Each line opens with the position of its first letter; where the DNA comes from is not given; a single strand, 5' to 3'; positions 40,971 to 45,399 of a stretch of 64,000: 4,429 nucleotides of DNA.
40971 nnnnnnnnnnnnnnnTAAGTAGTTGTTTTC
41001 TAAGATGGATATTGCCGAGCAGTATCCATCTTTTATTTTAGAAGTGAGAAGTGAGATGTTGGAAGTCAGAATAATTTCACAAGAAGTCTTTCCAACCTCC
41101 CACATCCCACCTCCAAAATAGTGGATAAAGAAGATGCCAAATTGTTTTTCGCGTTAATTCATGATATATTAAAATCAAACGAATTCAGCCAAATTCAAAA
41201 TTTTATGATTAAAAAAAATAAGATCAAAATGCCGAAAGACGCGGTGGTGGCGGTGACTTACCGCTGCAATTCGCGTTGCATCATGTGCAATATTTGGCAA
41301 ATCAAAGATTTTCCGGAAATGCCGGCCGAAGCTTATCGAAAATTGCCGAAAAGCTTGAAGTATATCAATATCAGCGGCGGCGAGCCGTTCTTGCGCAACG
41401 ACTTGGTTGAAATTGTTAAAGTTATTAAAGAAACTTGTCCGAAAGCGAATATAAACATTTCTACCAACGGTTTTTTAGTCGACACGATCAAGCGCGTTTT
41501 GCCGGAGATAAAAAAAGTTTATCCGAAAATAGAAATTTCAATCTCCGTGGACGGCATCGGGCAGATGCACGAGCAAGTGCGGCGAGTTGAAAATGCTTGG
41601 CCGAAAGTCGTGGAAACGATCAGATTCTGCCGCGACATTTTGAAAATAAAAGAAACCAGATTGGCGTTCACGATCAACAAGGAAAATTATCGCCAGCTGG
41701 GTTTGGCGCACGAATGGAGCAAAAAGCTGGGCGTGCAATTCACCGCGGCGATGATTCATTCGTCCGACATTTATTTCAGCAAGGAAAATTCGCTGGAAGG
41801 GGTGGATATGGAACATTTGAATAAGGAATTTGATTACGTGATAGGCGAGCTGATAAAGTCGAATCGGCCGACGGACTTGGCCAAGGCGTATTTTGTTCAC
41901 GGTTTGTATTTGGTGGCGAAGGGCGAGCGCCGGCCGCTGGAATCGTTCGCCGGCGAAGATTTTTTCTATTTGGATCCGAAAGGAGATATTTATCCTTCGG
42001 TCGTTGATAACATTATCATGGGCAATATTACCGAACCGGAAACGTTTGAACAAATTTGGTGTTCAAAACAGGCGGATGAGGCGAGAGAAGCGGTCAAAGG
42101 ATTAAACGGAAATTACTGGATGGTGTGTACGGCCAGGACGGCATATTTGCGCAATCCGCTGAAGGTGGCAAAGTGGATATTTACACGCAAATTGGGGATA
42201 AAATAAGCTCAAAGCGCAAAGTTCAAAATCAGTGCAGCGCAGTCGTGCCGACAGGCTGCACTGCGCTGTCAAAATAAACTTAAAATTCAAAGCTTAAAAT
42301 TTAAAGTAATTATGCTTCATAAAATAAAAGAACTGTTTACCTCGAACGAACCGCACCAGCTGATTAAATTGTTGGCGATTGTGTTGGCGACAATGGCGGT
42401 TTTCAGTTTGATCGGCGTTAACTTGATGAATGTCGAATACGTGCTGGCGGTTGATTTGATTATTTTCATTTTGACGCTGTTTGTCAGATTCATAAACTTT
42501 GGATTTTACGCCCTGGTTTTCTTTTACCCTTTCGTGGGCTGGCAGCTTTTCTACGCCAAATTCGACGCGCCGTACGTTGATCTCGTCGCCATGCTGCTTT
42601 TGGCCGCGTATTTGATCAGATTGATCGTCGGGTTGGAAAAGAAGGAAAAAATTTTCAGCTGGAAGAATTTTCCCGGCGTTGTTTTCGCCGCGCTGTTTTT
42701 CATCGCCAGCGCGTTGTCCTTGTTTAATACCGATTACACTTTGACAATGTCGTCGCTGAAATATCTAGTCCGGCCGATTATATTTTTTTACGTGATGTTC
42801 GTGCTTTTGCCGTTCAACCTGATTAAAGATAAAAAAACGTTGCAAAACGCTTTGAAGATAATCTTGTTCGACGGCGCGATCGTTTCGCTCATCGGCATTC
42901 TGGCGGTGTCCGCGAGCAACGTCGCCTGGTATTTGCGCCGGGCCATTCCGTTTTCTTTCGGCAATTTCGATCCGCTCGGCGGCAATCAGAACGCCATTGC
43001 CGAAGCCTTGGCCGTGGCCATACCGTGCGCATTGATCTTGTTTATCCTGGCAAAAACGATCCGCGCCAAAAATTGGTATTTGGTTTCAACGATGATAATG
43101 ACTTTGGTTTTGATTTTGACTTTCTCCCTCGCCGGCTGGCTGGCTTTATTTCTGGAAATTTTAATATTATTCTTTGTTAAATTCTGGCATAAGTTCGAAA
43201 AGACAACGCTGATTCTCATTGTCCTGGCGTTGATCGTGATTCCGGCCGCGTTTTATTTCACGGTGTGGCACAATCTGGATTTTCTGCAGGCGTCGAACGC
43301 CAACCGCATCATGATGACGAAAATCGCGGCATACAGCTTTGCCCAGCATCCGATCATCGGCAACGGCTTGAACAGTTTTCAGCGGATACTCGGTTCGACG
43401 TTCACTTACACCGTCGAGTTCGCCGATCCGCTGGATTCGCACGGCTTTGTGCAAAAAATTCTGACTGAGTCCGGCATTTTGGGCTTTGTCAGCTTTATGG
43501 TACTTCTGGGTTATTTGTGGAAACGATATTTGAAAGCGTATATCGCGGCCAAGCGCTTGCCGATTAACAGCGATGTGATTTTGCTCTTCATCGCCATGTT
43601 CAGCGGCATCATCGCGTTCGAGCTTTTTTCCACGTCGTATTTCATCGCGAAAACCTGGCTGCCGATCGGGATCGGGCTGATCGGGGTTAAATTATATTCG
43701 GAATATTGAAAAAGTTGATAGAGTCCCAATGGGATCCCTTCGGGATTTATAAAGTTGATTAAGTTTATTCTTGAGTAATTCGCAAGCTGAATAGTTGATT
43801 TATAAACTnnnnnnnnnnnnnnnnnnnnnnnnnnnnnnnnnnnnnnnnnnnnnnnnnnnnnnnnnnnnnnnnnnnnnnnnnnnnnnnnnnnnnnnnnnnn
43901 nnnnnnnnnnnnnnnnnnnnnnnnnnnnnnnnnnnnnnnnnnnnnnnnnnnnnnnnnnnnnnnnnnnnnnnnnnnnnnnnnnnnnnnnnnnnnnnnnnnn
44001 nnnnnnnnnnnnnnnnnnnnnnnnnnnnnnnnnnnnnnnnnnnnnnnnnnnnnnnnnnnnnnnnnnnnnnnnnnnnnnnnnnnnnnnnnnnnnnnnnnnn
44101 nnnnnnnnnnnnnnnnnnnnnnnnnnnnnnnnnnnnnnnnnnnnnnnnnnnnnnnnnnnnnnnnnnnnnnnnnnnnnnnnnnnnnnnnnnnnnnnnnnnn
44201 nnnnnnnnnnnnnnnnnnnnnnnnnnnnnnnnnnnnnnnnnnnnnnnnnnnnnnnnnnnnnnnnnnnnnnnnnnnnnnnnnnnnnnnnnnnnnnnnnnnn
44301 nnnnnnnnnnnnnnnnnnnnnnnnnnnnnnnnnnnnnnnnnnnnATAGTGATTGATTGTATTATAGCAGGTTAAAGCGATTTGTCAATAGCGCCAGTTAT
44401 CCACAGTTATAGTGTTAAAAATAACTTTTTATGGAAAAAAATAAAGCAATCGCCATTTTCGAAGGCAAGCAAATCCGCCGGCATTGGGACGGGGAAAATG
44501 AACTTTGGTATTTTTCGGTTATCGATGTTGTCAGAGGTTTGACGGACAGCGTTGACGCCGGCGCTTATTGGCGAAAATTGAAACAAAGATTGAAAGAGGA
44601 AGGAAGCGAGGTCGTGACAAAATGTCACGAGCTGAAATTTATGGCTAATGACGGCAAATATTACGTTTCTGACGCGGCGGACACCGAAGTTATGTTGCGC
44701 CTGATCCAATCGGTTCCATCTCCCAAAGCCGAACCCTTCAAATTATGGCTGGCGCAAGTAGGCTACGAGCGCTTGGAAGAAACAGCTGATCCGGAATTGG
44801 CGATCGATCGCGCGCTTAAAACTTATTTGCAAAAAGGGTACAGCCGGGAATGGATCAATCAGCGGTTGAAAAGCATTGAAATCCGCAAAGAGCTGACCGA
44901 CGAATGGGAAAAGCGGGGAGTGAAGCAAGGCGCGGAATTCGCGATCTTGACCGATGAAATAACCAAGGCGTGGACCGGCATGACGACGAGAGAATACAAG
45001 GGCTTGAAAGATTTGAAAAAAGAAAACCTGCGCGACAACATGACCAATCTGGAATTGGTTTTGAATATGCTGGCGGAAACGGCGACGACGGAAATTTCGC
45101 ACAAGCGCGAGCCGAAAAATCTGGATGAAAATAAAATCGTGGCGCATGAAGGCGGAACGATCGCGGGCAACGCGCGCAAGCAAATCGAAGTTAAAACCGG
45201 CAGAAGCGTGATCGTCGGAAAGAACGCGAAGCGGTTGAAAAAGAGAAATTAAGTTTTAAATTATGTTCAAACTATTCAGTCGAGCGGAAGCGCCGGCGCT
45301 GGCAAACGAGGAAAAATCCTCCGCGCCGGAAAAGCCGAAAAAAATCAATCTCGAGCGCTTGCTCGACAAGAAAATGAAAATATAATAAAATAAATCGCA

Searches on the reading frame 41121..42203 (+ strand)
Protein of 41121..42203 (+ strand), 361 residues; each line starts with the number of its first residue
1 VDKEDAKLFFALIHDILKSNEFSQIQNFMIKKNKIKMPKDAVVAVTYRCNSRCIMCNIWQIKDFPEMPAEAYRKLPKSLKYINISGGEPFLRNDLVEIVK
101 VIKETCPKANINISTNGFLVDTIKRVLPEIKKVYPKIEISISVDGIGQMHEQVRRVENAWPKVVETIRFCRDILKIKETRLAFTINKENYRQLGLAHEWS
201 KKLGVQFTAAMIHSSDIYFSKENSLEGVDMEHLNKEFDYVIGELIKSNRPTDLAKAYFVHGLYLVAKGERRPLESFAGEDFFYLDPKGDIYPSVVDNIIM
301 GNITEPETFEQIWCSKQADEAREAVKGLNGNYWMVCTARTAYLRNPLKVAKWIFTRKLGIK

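Call 18: search_protein_families(library=pfam, proteins=[window:41121-42203:+], max_evalue=0.001)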
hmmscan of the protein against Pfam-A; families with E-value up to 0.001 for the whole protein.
window:41121-42203:+ (361 aa): 3 families
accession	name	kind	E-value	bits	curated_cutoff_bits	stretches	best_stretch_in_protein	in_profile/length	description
PF04055.27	Radical_SAM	-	8.3e-16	59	29.5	1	45-191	3-157/166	Radical SAM superfamily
PF13353.11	Fer4_12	-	5.7e-06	27.1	22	1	50-144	16-116/137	4Fe-4S single cluster domain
PF13186.11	SPASM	-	4e-05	24.2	21.5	1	277-322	3-52/67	Iron-sulfur cluster-binding domain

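Call 39: search_protein_families(library=ncbifam, proteins=[window:41121-42203:+], max_evalue=0.01)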
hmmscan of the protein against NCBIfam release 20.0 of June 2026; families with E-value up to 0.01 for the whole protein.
window:41121-42203:+ (361 aa): 51 families (the best 25 are shown)
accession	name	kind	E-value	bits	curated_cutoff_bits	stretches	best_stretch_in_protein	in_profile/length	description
TIGR03961.1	rSAM_PTO1314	hypoth_equivalog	9.2e-19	67.9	306.05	1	29-208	13-186/332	PTO1314 family radical SAM protein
TIGR04054.1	rSAM_NirJ1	equivalog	1.2e-18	67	650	1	42-194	39-191/387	putative heme d1 biosynthesis radical SAM protein NirJ1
TIGR04546.1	rSAM_ahbC_deAc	equivalog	7.7e-18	64.4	650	1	30-197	31-197/390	12,18-didecarboxysiroheme deacetylase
NF033640.1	N_Twi_rSAM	subfamily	7.9e-16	58.1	170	1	66-217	160-315/398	twitch domain-containing radical SAM protein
TIGR03977.1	rSAM_pair_HxsC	equivalog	2e-15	56.4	267.9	1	38-199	24-189/292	His-Xaa-Ser system radical SAM maturase HxsC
TIGR04317.1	W_rSAM_matur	equivalog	1.6e-14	53.8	380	1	39-206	4-177/349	tungsten cofactor oxidoreductase radical SAM maturase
TIGR04051.1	rSAM_NirJ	equivalog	3.1e-14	52.7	515.45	1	45-194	8-157/354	heme d1 biosynthesis radical SAM protein NirJ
TIGR02668.1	moaA_archaeal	equivalog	4.7e-12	45.5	325.25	1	43-172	14-145/303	GTP 3',8-cyclase MoaA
TIGR03962.1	mycofact_rSAM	equivalog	6.9e-12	45.2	265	1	44-316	17-285/339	mycofactocin radical SAM maturase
TIGR04055.1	rSAM_NirJ2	equivalog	8.7e-12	45.2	500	1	79-317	46-277/326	putative heme d1 biosynthesis radical SAM protein NirJ2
NF001199.0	PRK00164.2-1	equivalog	9.2e-12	44.7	231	1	43-173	16-148/308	GTP 3',8-cyclase MoaA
NF050035.1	rSAM_WgK_link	exception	1.3e-11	44.2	650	1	36-213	6-184/367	radical SAM/SPASM peptide maturase WgkB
TIGR02666.1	moaA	equivalog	5.8e-11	41.9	284.05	1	43-173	14-153/336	GTP 3',8-cyclase MoaA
TIGR04133.1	rSAM_w_lipo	hypoth_equivalog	8.7e-11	41.3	425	1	39-344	24-335/350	TIGR04133 family radical SAM/SPASM protein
TIGR04311.1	rSAM_Geo_metal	subfamily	1.5e-10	40.7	400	1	38-209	2-183/423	radical SAM/SPASM family putative metalloenzyme maturase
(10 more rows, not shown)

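Call 40: search_solved_structures(query=window:41121-42203:+, max_evalue=0.001)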
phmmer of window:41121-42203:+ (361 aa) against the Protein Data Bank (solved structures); distinct sequences matched with E-value up to 0.001: 11.
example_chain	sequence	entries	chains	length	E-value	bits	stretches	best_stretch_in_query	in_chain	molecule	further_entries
9dfw_A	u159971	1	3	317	1e-05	28.1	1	45-121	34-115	Radical SAM core domain-containing protein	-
7n7i_A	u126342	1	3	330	1.4e-05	27.7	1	44-121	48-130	Viperin-like enzyme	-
9dgw_A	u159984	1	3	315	1.4e-05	27.6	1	45-121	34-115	Radical SAM core domain-containing protein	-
6b4c_A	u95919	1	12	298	1.5e-05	27.6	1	46-121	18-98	Viperin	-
7tol_A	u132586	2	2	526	9.4e-05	24.9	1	43-172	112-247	glycerol dibiphytanyl glycerol tetraether - macrocyclic archaeol synthase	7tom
6efn_A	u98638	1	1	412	0.00013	24.5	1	37-193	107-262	Sporulation killing factor maturation protein SkfB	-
2fb2_A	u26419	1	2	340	0.00027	23.4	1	32-122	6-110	Molybdenum cofactor biosynthesis protein A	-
7wzv_A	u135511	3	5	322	0.00031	23.2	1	30-121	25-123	4Fe-4S cluster-binding domain-containing protein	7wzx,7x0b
7vob_C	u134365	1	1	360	0.00043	22.8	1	45-157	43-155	Cytosylglucuronate decarboxylase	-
7voc_C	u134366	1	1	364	0.00044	22.7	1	45-157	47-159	Cytosylglucuronate decarboxylase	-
1tv7_A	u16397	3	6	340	0.00071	22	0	33-122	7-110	Molybdenum cofactor biosynthesis protein A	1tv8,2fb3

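Call 42: find_related_loci(query=A3, collection=genome_contigs, flank=10000)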
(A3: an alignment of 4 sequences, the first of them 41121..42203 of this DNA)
Query A3 (361 aa) in genome_contigs; peptide patterns used: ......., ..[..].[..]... (x = any residue, [..] = any of these).
110 stretches matched a pattern; 46 encode a relative of the query (tblastn E <= 1e-3); 46 distinct loci.
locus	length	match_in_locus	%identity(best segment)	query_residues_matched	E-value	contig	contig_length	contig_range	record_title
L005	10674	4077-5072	69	28-360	2e-160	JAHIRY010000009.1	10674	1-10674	MAG: Patescibacteria group bacterium isolate MM_PC_MetaG.mb.147 MM_PC_MetaG.mb.147_k141_334562, whole genome shotgun seq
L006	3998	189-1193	68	25-359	4e-160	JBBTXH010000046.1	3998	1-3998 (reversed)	MAG: Patescibacteria group bacterium isolate H51-bin326_1 H51_bin326_1_000000000046, whole genome shotgun sequence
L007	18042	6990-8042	66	8-359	4e-155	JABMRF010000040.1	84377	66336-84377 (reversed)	MAG: Candidatus Kuenenbacteria bacterium isolate bin.190 k141_4508850, whole genome shotgun sequence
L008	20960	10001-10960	70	38-358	2e-154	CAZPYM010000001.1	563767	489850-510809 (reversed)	MAG TPA_asm: uncultured Gammaproteobacteria bacterium isolate SRP178699_co1_170 genome assembly, contig: NODE_1_length_5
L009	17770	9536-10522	68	29-358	1e-153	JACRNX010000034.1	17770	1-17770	MAG: Candidatus Falkowbacteria bacterium isolate NC_groundwater_1946_Pr3_S-0.2um_44_7 scaffold_5950, whole genome shotgu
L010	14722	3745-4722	65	32-358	2e-148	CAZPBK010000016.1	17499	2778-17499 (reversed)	MAG TPA_asm: uncultured Gammaproteobacteria bacterium isolate binchicken_co13_472 genome assembly, contig: NODE_4706_len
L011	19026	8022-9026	66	25-360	6e-148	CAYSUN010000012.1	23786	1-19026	MAG TPA_asm: uncultured Gammaproteobacteria bacterium isolate SRP178699_co2_536 genome assembly, contig: NODE_1306_lengt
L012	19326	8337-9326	63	28-359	1e-145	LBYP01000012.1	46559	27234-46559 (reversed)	MAG: Parcubacteria group bacterium GW2011_GWA2_40_23 UT91_C0012, whole genome shotgun sequence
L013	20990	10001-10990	56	28-358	2e-124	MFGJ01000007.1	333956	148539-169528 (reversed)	MAG: Candidatus Falkowbacteria bacterium RIFOXYC2_FULL_36_12 rifoxyc2_full_scaffold_76, whole genome shotgun sequence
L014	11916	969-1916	47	37-353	7e-95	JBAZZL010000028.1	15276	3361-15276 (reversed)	MAG: Patescibacteria group bacterium isolate SO_2017_GW3_15 scaffold_2025_c1_OW296A_2017, whole genome shotgun sequence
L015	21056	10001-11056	43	5-358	2e-88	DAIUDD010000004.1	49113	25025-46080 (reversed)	MAG TPA_asm: Patescibacteria group bacterium isolate CTOTU18519 NODE_586_length_49113_cov_12.395389, whole genome shotgu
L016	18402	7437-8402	65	34-356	5e-146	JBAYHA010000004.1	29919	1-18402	MAG: Patescibacteria group bacterium isolate SO_2016_GW1_138 scaffold02766_OW334_2016, whole genome shotgun sequence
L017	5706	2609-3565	40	38-357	7e-81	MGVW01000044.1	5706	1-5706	MAG: Euryarchaeota archaeon RBG_13_57_23 RBG_13_scaffold_39030, whole genome shotgun sequence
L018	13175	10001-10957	39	38-357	2e-79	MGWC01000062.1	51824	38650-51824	MAG: Euryarchaeota archaeon RBG_19FT_COMBO_56_21 rbg_19ft_combo_scaffold_937, whole genome shotgun sequence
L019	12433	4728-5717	40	26-360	3e-77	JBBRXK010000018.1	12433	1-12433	MAG: Patescibacteria group bacterium isolate La4_metabat2.191 La4_metabat2.191_K_1779353_L_12433_cov_7.0000, whole genom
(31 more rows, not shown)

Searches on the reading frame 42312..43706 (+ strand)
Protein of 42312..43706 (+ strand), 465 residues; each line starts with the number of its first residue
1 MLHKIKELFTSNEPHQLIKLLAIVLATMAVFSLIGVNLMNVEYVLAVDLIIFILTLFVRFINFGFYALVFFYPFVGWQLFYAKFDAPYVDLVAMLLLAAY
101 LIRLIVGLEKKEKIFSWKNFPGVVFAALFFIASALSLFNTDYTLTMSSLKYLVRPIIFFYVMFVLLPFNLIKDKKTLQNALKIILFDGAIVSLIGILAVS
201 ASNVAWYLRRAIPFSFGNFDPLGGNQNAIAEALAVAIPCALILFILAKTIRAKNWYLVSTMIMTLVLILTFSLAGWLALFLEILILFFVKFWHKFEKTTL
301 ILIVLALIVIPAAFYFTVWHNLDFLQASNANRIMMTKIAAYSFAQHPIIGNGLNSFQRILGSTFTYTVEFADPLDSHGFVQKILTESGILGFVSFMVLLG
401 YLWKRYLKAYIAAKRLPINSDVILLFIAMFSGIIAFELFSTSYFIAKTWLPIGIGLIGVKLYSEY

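Call 18: search_protein_families(library=pfam, proteins=[window:42312-43706:+], max_evalue=0.001)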
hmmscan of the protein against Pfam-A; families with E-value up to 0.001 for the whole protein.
window:42312-43706:+ (465 aa): 1 family
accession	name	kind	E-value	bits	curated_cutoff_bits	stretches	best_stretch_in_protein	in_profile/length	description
PF04932.20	Wzy_C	-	2.8e-09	37.4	31.7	1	260-396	3-149/149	O-Antigen ligase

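Call 39: search_protein_families(library=ncbifam, proteins=[window:42312-43706:+], max_evalue=0.01)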
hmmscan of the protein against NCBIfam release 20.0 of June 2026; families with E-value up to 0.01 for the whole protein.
window:42312-43706:+ (465 aa): 0 families

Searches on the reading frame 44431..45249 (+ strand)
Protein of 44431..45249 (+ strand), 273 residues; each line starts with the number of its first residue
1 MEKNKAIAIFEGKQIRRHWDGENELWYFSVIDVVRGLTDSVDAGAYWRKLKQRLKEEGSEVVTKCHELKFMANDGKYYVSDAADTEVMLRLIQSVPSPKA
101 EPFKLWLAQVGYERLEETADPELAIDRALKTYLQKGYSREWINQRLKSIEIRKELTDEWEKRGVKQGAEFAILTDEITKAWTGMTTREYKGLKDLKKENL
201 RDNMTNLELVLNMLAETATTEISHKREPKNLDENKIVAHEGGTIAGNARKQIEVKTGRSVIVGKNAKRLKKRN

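Call 18: search_protein_families(library=pfam, proteins=[window:44431-45249:+], max_evalue=0.001)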
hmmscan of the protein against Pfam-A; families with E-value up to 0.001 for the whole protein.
window:44431-45249:+ (273 aa): 1 family
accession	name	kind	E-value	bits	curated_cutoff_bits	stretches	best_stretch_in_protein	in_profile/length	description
PF02498.22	Bro-N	-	4.3e-07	30.9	25.6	1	15-109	2-92/96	BRO family, N-terminal domain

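Call 90: search_protein_families(library=padloc, proteins=[window:44431-45249:+], max_evalue=0.00001)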
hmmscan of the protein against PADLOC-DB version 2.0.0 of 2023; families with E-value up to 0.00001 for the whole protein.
window:44431-45249:+ (273 aa): 3 families
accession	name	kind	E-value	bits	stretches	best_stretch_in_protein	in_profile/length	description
PDLC04920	PDC-S13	-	1.2e-132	439.5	1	1-271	1-271/286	-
PDLC04841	PDC-S04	-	3.9e-25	87.1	1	1-109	1-112/292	-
PDLC04919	PDC-S13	-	2.2e-07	28.4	1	139-249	131-239/281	-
